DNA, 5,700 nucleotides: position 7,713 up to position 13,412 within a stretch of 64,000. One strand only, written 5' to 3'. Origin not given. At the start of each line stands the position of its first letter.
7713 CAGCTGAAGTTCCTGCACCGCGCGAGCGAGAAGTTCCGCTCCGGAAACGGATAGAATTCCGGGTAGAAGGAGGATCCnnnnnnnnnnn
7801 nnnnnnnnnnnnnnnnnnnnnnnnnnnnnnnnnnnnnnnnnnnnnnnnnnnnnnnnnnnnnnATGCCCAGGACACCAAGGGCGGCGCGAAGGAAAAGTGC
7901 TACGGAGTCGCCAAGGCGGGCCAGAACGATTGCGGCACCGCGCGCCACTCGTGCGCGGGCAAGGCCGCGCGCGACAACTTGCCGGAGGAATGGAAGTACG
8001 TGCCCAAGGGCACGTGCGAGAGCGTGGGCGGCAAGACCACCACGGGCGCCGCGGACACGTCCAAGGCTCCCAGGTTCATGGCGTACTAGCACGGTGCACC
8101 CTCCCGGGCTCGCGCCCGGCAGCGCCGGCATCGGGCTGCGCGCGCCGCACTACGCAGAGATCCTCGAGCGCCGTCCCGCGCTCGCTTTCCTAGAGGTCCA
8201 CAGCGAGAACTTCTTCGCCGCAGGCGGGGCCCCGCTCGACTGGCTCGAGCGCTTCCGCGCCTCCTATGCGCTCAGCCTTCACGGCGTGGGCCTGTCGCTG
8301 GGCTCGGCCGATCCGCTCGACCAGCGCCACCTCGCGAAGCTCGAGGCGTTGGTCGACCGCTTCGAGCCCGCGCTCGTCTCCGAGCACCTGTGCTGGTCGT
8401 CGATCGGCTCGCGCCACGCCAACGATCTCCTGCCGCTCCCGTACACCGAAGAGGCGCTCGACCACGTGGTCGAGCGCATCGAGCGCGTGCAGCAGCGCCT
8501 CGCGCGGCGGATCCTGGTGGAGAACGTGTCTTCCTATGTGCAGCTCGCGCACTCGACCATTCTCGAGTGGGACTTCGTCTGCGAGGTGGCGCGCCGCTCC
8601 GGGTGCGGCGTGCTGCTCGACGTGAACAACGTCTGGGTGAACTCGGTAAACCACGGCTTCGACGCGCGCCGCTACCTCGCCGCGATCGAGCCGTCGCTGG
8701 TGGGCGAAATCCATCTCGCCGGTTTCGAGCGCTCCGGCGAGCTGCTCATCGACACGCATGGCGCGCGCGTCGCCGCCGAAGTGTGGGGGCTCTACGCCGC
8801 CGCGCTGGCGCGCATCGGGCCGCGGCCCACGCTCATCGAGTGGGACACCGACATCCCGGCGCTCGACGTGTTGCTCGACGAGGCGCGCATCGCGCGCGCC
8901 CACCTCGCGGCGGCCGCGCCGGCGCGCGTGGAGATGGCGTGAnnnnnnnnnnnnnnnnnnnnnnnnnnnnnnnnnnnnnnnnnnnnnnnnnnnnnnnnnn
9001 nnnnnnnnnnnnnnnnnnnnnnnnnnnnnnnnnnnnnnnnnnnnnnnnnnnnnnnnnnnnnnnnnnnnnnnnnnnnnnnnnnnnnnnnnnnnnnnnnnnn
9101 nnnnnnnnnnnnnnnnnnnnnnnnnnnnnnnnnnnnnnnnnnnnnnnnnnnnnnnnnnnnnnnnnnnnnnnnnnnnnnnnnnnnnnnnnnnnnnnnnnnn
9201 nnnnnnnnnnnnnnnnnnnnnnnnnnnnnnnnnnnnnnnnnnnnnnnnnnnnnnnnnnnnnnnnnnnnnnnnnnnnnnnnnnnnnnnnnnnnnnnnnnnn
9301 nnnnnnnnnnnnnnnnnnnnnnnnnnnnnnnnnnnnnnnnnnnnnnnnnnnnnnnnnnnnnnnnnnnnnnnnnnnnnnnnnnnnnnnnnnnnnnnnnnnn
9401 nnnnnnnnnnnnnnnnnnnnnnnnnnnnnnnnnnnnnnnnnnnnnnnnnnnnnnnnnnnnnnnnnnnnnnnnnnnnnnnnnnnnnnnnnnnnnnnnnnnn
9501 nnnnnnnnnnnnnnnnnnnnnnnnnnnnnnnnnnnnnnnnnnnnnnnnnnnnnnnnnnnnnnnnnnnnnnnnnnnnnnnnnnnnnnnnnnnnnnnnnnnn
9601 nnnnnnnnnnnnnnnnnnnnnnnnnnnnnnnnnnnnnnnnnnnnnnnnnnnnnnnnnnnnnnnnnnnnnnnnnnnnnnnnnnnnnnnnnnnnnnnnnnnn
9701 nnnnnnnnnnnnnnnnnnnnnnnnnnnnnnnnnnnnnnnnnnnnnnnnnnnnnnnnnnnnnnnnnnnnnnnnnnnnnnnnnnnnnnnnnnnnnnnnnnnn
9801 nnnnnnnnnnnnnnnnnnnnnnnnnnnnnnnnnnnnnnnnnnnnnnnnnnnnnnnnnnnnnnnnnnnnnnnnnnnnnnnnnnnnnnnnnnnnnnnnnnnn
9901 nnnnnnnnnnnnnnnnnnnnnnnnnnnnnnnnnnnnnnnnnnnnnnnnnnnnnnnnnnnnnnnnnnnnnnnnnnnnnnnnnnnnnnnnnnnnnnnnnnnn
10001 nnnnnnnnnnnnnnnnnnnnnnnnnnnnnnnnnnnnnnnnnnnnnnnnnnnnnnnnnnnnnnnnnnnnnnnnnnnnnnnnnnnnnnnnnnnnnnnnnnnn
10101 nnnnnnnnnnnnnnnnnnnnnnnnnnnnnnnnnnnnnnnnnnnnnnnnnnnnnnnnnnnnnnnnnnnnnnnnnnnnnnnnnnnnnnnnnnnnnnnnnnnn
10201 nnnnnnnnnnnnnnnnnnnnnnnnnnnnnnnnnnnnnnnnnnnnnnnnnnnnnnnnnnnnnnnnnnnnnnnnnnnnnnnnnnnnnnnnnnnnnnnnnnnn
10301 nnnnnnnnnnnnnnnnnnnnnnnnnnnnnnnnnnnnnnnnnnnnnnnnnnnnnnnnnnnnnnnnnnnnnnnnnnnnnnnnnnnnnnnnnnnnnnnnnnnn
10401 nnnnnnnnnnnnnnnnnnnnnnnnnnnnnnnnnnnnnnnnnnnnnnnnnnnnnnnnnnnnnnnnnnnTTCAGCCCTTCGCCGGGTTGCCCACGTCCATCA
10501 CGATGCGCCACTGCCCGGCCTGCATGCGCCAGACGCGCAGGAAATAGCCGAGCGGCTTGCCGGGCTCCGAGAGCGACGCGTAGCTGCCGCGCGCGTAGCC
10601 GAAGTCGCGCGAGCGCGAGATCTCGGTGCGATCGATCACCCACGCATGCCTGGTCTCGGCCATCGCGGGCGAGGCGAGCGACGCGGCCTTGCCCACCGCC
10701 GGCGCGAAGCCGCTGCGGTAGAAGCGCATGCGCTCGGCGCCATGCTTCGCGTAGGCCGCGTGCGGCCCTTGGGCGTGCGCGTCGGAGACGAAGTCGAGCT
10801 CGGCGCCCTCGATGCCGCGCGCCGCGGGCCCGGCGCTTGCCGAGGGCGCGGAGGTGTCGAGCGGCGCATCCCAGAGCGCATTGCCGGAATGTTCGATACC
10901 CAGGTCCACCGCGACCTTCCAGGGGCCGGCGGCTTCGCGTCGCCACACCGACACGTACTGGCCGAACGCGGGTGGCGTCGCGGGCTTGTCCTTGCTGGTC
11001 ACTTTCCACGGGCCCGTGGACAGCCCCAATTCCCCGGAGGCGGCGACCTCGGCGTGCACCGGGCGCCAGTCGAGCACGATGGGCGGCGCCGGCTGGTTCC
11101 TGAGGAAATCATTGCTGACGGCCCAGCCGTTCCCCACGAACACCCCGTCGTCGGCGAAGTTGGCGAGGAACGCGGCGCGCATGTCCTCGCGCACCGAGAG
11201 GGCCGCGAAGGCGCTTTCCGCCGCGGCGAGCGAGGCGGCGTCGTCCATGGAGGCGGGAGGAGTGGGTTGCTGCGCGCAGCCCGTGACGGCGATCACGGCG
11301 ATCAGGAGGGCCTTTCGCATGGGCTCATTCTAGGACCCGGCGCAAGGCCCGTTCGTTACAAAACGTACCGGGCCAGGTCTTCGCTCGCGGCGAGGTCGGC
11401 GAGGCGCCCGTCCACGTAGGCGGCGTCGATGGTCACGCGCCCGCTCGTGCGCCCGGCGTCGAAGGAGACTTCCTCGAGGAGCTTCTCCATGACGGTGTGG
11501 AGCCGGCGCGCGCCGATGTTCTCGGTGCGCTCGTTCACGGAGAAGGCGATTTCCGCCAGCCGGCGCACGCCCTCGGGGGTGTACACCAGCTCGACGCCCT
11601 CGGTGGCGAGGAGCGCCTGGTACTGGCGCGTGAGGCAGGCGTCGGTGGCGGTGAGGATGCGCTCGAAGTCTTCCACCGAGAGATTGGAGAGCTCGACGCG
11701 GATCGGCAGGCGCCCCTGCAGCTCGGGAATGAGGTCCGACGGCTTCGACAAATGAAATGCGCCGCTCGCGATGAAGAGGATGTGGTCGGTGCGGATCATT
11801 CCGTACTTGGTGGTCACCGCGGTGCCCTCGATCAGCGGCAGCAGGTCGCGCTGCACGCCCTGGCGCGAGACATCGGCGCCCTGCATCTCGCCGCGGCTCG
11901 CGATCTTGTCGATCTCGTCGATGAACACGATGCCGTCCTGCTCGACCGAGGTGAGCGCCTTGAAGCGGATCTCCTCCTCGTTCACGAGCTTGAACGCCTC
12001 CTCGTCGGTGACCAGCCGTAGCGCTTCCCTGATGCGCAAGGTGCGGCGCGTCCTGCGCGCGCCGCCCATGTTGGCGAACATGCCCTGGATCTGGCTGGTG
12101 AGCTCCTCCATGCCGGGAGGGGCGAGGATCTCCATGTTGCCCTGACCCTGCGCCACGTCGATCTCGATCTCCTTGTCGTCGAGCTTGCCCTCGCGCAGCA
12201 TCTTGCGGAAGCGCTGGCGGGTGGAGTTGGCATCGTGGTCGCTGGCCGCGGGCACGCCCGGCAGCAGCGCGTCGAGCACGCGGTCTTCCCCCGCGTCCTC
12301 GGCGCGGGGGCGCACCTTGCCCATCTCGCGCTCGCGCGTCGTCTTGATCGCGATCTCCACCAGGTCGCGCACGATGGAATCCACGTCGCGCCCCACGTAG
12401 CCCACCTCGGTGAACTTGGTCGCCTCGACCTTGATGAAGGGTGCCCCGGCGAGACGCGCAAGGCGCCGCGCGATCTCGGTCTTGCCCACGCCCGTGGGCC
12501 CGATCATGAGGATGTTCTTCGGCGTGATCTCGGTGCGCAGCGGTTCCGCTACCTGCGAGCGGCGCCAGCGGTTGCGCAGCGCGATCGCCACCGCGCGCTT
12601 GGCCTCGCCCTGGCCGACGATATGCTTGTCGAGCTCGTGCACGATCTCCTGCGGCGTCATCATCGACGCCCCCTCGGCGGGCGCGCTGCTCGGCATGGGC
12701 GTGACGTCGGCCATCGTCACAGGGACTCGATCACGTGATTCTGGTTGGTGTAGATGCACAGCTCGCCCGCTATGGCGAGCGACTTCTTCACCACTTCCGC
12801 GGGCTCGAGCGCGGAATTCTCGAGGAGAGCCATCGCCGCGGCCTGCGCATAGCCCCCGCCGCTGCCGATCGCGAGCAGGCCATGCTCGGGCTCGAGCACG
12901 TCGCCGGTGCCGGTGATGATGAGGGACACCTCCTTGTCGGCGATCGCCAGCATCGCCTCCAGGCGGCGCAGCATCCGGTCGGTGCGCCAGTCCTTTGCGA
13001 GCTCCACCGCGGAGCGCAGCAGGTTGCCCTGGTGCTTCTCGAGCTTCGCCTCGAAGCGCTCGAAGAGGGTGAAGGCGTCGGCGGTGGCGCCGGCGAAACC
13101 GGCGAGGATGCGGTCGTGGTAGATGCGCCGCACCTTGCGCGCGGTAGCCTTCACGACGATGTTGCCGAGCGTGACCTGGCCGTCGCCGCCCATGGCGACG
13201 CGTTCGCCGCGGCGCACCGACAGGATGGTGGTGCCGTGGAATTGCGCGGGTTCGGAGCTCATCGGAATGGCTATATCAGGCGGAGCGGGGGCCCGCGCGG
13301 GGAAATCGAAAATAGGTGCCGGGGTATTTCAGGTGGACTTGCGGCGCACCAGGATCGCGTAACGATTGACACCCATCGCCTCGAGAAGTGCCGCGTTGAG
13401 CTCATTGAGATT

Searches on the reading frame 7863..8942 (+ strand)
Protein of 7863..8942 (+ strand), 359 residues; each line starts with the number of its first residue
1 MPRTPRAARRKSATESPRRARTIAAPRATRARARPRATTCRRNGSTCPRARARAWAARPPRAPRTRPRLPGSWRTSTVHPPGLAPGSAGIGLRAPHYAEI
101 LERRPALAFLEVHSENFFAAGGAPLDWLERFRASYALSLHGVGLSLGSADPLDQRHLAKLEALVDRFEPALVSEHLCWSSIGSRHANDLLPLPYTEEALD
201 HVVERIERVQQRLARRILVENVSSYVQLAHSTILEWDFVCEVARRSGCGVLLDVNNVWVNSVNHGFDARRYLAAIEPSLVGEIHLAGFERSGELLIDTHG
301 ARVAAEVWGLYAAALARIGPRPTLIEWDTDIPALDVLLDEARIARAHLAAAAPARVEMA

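Call 67: search_protein_families(library=pfam, proteins=[window:7863-8942:+], max_evalue=0.0001)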
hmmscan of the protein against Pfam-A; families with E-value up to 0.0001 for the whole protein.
window:7863-8942:+ (359 aa): 1 family
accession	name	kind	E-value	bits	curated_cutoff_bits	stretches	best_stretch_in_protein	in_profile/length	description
PF05114.20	MbnB_TglH_ChrH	-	2.4e-108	361.8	25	1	88-347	2-261/263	RiPP precursor modification enzyme MbnB/TglH/ChrH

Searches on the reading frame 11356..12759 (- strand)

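Call 66: search_protein_families(library=pfam, proteins=[window:11356-12759:-], max_evalue=0.0001)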
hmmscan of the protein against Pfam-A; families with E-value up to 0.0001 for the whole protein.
window:11356-12759:- (467 aa): 6 families
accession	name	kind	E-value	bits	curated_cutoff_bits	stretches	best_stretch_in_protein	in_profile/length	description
PF07724.20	AAA_2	-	4.7e-33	115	27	1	207-354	4-166/166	AAA domain (Cdc48 subfamily)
PF00004.35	AAA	-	1.2e-15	58.6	21.2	2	83-129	1-46/131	ATPase family associated with various cellular activities (AAA)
PF07728.20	AAA_5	-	8.5e-07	29.5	22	1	82-118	1-38/139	AAA domain (dynein-related subfamily)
PF13191.12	AAA_16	-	7.5e-06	27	32.6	1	79-195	23-131/167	AAA ATPase domain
PF00493.29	MCM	-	2.7e-05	23.9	23.3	0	37-105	16-82/224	MCM P-loop domain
PF13401.12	AAA_22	-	5.9e-05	23.8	27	0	81-122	6-50/130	AAA domain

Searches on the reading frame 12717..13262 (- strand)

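Call 66: search_protein_families(library=pfam, proteins=[window:12717-13262:-], max_evalue=0.0001)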
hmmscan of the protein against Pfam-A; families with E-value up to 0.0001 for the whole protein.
window:12717-13262:- (181 aa): 1 family
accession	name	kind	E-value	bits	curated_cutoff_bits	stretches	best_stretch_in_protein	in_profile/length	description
PF00227.31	Proteasome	-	3.8e-21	76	22.4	1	8-178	2-186/189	Proteasome subunit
